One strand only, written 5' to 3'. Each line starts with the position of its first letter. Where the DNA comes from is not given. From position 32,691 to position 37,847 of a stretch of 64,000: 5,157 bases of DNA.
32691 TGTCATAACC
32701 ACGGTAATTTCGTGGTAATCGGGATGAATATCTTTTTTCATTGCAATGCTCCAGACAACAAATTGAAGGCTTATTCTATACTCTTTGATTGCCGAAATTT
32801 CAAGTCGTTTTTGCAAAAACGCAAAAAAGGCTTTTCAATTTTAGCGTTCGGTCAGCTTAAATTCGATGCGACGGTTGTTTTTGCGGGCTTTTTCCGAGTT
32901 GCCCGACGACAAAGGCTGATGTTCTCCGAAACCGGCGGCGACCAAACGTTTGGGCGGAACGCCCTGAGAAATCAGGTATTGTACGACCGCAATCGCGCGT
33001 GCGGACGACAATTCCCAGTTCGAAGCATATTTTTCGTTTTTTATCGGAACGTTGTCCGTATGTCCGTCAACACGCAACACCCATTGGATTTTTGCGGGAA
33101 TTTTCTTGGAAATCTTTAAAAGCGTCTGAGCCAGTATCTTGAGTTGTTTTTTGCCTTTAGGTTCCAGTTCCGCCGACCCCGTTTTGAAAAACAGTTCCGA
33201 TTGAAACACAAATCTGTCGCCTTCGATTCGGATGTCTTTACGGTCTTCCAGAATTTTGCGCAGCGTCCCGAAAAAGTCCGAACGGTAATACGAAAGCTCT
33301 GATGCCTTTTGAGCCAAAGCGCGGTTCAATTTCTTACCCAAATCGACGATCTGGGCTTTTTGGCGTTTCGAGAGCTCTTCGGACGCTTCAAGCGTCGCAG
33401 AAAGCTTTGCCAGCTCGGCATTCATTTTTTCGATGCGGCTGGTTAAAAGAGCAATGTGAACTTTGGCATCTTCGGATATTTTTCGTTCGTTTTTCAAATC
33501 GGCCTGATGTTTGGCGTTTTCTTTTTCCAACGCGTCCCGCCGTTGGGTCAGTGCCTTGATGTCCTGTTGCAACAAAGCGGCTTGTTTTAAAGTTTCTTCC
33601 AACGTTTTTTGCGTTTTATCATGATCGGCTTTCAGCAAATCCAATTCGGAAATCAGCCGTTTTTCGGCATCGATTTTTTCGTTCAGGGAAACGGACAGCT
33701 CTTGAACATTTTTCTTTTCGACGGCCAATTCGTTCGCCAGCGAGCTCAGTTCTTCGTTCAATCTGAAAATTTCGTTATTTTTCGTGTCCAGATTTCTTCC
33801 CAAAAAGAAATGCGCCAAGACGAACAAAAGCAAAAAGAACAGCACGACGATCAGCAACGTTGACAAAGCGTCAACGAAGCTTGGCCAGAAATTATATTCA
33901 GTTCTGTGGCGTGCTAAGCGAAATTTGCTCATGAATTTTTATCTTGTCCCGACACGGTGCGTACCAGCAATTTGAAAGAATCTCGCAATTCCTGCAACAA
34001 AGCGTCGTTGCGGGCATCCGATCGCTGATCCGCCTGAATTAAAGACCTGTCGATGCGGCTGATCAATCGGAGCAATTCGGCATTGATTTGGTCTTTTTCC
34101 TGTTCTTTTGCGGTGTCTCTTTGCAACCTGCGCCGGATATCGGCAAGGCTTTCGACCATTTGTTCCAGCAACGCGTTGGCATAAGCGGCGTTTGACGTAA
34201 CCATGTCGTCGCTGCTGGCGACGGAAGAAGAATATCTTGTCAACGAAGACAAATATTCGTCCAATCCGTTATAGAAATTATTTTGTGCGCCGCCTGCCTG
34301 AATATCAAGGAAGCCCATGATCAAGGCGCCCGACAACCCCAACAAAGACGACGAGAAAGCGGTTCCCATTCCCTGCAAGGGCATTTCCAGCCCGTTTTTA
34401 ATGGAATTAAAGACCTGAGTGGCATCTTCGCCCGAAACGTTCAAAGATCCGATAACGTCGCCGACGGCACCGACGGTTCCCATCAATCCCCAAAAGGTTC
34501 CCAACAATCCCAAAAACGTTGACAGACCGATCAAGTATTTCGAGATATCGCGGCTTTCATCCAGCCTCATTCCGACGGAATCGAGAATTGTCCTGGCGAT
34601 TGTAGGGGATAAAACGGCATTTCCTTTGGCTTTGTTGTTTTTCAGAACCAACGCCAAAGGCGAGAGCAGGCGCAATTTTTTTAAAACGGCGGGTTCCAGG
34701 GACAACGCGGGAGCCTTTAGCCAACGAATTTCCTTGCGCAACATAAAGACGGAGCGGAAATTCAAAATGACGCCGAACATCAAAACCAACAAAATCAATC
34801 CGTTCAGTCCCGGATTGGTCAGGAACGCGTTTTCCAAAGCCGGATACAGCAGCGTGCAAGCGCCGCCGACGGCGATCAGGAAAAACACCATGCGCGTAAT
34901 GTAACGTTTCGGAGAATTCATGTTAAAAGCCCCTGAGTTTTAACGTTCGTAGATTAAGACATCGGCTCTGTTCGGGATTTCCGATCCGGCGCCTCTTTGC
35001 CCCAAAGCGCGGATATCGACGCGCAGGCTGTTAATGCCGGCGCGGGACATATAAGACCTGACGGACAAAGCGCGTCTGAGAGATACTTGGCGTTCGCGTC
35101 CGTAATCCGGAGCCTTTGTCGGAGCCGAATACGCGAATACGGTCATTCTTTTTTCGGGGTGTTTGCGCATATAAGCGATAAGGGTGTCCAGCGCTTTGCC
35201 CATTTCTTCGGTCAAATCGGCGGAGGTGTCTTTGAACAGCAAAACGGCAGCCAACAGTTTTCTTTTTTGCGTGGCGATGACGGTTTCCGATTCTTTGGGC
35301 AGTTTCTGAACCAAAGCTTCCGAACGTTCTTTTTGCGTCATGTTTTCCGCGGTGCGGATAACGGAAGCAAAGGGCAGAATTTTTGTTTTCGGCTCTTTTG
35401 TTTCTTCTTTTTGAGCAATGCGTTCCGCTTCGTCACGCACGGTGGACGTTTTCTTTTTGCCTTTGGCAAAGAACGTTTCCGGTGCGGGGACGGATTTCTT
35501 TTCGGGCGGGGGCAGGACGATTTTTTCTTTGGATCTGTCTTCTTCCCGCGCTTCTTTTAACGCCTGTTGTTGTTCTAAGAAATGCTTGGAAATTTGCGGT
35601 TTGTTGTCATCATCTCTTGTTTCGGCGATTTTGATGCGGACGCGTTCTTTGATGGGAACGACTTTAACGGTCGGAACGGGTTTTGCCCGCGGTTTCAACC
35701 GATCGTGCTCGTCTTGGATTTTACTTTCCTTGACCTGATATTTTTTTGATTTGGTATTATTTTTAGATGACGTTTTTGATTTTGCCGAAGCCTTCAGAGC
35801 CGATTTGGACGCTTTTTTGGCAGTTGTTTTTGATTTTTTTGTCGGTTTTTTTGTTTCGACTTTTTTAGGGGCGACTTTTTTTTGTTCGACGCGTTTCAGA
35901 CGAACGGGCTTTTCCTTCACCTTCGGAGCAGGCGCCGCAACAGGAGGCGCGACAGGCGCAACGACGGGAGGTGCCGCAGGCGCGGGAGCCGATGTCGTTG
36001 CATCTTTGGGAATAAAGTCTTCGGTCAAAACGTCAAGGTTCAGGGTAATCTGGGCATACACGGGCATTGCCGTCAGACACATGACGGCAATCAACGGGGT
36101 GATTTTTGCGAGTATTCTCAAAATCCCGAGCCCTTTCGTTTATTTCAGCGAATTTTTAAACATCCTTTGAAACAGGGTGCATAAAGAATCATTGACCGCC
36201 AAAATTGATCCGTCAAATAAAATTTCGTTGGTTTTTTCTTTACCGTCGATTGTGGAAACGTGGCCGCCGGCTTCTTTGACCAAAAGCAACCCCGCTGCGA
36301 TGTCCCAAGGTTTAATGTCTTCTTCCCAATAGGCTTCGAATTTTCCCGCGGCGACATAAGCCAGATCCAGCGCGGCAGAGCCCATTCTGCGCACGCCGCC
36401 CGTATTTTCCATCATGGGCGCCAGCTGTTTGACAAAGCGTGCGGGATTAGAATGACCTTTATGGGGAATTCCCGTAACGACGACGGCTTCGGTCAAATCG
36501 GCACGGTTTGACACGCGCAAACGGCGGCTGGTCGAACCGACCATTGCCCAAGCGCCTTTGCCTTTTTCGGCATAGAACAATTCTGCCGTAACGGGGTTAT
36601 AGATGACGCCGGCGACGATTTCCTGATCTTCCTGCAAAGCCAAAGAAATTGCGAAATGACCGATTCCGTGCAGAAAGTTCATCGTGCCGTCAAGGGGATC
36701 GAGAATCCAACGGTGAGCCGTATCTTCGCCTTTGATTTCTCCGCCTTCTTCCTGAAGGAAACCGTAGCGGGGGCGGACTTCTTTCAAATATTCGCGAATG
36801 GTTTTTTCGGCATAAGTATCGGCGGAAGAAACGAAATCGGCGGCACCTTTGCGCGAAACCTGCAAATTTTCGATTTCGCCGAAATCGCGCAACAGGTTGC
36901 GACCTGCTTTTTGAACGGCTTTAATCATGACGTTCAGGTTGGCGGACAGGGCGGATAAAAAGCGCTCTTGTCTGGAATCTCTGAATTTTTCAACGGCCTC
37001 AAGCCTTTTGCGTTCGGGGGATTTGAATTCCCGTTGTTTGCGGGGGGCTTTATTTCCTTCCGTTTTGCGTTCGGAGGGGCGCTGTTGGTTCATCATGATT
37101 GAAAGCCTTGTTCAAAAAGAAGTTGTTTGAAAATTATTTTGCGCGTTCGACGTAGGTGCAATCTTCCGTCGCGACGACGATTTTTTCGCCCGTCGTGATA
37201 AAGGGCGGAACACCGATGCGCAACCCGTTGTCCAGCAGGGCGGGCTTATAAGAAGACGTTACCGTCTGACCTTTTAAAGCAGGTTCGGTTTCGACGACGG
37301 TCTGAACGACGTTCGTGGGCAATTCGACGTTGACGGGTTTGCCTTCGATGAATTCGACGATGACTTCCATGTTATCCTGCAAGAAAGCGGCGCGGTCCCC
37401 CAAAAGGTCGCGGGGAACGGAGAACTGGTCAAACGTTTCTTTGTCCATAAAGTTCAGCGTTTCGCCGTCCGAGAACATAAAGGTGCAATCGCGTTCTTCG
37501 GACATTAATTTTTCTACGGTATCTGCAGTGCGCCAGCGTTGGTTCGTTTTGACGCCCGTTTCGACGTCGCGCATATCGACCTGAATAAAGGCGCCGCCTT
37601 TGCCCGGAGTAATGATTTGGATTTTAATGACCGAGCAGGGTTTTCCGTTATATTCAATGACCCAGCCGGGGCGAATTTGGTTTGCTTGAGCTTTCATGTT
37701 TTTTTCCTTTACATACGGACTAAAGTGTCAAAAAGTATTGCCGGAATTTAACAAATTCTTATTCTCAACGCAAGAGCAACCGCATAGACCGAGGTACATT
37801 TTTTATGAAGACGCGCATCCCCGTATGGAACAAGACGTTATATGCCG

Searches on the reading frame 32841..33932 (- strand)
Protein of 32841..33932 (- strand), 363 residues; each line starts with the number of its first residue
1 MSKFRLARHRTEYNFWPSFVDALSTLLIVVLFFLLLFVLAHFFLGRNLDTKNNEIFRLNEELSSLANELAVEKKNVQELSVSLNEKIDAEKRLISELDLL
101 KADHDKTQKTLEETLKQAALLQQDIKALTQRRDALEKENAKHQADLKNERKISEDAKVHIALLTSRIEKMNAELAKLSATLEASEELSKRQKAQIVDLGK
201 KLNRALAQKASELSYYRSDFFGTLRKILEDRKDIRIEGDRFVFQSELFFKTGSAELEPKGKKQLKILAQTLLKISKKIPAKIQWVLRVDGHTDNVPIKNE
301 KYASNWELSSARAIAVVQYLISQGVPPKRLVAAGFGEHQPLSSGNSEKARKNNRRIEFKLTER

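Call 60: search_protein_families(library=pfam, proteins=[window:32841-33932:-], max_evalue=0.00001)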
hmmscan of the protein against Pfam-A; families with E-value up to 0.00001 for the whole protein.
window:32841-33932:- (363 aa): 1 family
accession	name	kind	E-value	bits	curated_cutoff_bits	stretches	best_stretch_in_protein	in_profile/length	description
PF00691.25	OmpA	-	3.5e-21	75.8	27.2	1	248-354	1-98/98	OmpA family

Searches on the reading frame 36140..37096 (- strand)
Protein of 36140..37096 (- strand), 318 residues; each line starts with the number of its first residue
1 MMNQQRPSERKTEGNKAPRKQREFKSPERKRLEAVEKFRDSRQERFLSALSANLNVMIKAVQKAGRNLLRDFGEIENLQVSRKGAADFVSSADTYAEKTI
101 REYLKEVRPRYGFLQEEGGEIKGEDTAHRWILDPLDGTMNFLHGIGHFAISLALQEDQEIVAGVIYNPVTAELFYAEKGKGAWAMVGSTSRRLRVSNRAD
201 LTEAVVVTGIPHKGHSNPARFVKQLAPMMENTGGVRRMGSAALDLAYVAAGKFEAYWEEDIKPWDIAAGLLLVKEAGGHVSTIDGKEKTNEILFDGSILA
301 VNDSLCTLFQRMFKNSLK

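Call 60: search_protein_families(library=pfam, proteins=[window:36140-37096:-], max_evalue=0.00001)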
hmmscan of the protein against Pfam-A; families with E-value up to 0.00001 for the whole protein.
window:36140-37096:- (318 aa): 1 family
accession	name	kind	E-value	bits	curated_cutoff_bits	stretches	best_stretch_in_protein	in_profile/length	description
PF00459.30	Inositol_P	-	9.2e-63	212.7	27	1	54-302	6-254/271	Inositol monophosphatase family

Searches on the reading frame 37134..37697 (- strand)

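Call 60: search_protein_families(library=pfam, proteins=[window:37134-37697:-], max_evalue=0.00001)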
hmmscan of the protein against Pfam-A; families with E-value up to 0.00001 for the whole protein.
window:37134-37697:- (187 aa): 3 families
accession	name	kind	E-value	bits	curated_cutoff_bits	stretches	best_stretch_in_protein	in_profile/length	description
PF09285.17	Elong-fact-P_C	-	5.4e-23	80.9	25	1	130-185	1-56/56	Elongation factor P, C-terminal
PF08207.18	EFP_N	-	4e-22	78.4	23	1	5-61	2-58/58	Elongation factor P (EF-P) KOW-like domain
PF01132.26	EFP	-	3.8e-20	72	27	1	69-122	1-54/54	Elongation factor P (EF-P) OB domain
